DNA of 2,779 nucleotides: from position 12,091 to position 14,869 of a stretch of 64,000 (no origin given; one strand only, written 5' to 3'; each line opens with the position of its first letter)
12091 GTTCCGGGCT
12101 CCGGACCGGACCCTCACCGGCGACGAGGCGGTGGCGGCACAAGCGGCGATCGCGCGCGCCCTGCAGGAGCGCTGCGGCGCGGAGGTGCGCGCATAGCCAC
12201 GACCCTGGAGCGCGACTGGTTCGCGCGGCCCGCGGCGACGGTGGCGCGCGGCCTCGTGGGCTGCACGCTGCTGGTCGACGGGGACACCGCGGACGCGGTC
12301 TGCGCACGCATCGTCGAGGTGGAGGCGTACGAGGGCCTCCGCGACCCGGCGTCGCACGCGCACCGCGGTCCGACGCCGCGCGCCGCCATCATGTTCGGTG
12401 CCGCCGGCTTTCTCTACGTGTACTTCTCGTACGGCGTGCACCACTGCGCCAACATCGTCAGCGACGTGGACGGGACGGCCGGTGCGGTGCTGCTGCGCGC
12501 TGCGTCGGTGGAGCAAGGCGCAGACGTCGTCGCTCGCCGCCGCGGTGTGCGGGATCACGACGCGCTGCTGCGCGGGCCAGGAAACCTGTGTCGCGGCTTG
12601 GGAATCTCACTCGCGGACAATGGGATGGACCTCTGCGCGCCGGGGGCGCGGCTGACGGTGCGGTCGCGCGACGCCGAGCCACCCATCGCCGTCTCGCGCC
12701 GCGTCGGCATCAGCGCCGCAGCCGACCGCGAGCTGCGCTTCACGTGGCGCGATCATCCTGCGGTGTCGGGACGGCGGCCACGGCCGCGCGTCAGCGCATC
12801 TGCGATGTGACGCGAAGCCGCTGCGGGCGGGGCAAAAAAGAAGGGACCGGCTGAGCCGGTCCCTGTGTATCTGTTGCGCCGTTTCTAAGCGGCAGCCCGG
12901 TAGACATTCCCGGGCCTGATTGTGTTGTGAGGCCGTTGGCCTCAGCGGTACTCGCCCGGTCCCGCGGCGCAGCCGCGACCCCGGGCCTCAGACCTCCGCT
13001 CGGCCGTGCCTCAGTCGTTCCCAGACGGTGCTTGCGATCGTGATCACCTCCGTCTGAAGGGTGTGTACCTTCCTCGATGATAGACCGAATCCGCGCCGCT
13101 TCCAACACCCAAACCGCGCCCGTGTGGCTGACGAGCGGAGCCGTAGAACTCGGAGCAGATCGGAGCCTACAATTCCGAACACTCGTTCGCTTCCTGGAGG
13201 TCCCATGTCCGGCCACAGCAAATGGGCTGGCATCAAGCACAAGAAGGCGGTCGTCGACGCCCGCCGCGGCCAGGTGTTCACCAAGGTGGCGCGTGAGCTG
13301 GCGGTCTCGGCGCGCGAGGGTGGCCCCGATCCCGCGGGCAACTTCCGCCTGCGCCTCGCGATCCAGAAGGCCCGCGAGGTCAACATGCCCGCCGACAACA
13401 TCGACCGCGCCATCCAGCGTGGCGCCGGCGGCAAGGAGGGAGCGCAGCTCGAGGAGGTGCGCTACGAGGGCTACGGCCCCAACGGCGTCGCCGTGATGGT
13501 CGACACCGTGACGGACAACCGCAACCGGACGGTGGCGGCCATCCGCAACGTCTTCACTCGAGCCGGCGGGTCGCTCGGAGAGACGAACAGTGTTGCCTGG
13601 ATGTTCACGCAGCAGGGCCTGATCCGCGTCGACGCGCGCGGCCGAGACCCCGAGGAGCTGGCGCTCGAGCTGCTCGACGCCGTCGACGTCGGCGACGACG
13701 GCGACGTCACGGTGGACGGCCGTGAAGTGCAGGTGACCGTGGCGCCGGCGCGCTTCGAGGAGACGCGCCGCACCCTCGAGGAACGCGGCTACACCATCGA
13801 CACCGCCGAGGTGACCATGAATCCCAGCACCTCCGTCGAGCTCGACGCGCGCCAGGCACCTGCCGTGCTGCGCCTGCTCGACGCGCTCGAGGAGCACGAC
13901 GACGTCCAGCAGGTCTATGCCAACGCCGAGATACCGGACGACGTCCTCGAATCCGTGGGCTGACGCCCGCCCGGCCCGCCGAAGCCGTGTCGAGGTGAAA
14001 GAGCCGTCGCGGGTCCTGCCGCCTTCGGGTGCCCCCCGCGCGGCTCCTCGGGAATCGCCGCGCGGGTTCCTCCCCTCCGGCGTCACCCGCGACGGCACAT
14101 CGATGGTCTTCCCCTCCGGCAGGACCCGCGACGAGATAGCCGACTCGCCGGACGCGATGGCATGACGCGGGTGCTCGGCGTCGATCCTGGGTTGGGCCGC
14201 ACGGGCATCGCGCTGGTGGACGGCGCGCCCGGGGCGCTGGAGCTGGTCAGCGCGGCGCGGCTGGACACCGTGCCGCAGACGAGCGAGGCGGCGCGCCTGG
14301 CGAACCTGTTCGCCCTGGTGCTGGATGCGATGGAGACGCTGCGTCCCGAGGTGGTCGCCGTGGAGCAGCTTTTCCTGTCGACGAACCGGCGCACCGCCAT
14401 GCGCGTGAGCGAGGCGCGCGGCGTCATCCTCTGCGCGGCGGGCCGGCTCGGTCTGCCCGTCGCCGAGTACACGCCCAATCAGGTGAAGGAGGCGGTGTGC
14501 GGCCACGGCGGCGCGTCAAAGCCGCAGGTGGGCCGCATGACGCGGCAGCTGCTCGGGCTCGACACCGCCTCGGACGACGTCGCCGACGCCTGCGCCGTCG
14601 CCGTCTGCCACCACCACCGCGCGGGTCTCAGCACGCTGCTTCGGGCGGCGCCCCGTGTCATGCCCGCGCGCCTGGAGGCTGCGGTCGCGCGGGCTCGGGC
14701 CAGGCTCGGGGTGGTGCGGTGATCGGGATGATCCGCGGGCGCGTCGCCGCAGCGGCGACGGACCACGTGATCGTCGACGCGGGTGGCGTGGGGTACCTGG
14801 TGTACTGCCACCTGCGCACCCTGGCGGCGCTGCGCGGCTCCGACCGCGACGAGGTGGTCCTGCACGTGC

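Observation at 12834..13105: Orphan promoter-to-terminator unit on the minus strand: an unassigned structured RNA of about 235 nt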

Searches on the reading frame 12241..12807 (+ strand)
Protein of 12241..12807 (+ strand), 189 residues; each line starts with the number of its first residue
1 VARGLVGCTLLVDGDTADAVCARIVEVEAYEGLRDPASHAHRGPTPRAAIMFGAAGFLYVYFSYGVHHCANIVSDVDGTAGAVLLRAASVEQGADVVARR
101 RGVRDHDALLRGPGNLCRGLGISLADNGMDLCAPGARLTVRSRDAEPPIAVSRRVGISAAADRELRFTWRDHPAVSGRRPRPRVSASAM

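Call 65: search_protein_families(library=pfam, proteins=[window:12241-12807:+], max_evalue=0.01)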
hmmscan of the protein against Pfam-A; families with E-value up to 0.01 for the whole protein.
window:12241-12807:+ (189 aa): 1 family
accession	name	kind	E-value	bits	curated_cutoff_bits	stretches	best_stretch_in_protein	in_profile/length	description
PF02245.21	Pur_DNA_glyco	-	2.9e-54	183.6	27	1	1-173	10-181/181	Methylpurine-DNA glycosylase (MPG)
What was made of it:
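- Checked: The flanking genes are mpg (Pfam Pur_DNA_glyco, 12241-12810) and yebC (13205-13963) (call 65).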

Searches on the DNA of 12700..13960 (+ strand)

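Call 4: search_rna_families(source=window, start=12700, end=13300, threshold=evalue, max_evalue=10, show_alignments=3)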
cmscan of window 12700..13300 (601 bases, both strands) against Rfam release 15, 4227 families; matches with E-value up to 10: 4.
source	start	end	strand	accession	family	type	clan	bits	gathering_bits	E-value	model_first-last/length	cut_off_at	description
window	13109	13149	-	RF01793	ffh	Gene; sRNA;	-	15.1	35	4.7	1-52/52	no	ffh sRNA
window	12892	12945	-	RF01116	Yfr1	Gene; sRNA;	-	15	38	2.6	1-59/59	no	Cyanobacterial functional RNA 1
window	12822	12864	+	RF00382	DnaX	Cis-reg; frameshift_element;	-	12.5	35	4.8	1-65/65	no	DnaX ribosomal frameshifting element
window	12836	12908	-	RF02654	MicL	Gene; sRNA;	-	12.3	56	0.49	1-308/308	no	MicL sRNA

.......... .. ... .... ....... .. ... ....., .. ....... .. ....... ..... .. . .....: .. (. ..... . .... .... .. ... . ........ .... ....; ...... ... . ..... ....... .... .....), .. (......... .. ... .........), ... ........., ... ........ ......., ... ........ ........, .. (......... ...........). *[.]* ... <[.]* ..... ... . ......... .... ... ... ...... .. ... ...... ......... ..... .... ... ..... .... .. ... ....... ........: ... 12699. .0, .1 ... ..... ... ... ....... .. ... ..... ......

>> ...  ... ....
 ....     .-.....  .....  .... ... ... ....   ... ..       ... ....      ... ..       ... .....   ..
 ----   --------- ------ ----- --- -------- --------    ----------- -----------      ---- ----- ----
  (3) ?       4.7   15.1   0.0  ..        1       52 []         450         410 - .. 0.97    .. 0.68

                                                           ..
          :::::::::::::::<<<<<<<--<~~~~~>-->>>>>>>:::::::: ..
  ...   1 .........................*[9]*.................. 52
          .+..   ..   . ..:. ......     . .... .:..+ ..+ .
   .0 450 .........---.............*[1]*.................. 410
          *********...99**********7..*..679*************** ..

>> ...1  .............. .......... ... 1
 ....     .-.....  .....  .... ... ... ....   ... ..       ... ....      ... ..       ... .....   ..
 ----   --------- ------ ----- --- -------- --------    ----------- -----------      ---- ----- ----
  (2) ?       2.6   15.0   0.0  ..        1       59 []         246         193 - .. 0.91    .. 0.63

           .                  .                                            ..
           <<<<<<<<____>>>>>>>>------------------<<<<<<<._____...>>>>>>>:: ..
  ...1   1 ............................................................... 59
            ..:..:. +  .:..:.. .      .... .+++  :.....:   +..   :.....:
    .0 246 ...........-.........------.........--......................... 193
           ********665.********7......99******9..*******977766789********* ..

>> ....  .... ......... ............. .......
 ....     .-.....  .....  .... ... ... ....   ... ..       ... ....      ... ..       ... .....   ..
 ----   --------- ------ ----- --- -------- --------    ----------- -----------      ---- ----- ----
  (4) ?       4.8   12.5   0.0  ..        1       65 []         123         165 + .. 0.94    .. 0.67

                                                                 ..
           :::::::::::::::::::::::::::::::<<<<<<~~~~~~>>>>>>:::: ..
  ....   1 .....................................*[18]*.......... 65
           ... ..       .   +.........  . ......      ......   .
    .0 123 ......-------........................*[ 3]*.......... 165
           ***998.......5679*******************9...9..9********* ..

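Call 19: search_rna_families(sources=[L001, L004, L013, L019, L023, L024, L015, L008, L011, L006, L029, L038, L037, L014, L017], threshold=gathering)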
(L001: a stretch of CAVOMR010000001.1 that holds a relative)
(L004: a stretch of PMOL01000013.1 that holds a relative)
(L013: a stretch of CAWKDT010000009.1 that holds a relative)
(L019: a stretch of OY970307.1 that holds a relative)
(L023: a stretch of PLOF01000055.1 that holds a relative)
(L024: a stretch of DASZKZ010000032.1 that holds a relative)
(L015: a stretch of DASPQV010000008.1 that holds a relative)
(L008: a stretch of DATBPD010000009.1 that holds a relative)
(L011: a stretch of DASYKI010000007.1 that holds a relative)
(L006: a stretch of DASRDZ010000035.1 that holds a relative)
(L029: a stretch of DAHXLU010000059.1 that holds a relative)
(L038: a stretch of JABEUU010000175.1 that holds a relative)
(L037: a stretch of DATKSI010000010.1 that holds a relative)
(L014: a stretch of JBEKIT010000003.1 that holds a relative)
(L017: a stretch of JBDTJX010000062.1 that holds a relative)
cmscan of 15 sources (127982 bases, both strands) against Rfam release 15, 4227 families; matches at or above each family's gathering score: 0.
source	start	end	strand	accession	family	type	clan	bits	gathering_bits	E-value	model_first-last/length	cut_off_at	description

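Call 20: search_rna_families(source=L004, start=3520, end=3960, threshold=evalue, max_evalue=10)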
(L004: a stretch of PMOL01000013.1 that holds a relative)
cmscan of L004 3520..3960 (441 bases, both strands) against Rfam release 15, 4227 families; matches with E-value up to 10: 7.
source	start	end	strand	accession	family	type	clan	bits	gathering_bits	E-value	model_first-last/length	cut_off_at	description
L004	3554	3609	+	RF02014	mir-1178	Gene; miRNA;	-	16.8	75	2.8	1-91/91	no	mir-1178 microRNA precursor family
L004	3810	3844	-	RF03537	Flavi_TBFV_SL6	Cis-reg;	-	15.6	38.3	0.57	1-45/45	no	Tick-borne Flavivirus short stem-loop SL6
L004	3698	3798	-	RF00603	SNORD23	Gene; snRNA; snoRNA; CD-box;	-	15.5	64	1.4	1-110/110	no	Small nucleolar RNA SNORD23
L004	3560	3617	-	RF02353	BjrC68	Gene; sRNA;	-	12.2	39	1.9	1-82/82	no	Bradyrhizobiaceae sRNA BjrC68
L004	3792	3880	+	RF02133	HOXB13-AS1_2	Gene; lncRNA;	-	11.6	40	3.4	1-81/81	no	HOXB13 antisense RNA 1 conserved region 2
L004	3861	3924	+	RF01149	sR10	Gene; snRNA; snoRNA; CD-box;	-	10.1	45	5.2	1-54/54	no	Small nucleolar RNA sR10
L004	3610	3644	+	RF00448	IRES_EBNA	Cis-reg; IRES;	-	9.5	100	4.3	90-124/217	no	Epstein-Barr virus nuclear antigen (EBNA) IRES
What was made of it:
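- On Any Rfam 15 family (6S, tmRNA, RNase P, SRP, raiA, riboswitches and others): In E-value mode only chance-level hits appeared, at most 17 bits and E of 0.49 or higher (calls 4, 20).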

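Call 49: build_rna_model(alignment_id=A4, structure=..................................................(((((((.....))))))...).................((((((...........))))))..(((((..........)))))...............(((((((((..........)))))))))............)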
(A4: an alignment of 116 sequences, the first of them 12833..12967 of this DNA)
Model R1 built from alignment A4 (116 sequences, 189 columns); structure: as given.
model positions 135; base pairs 27; branch points 3; effective number of sequences 10.86; information 0.59 bits per position. Calibrated on 0.2 Mb of random sequence (short: E-values are rough).
structure used (alignment columns):
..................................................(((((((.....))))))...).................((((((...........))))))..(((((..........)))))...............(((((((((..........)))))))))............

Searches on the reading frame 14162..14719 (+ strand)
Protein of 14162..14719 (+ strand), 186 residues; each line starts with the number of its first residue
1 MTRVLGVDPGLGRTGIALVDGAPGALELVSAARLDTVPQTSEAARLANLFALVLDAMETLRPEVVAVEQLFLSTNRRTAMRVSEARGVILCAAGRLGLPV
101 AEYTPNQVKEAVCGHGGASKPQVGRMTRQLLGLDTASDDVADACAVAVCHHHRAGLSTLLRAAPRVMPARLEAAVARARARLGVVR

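Call 65: search_protein_families(library=pfam, proteins=[window:14162-14719:+], max_evalue=0.01)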
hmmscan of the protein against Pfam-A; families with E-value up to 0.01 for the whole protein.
window:14162-14719:+ (186 aa): 1 family
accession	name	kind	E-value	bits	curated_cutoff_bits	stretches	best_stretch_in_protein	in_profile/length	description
PF02075.23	RuvC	-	1.2e-35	123.1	22.2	1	4-150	1-148/148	Crossover junction endodeoxyribonuclease RuvC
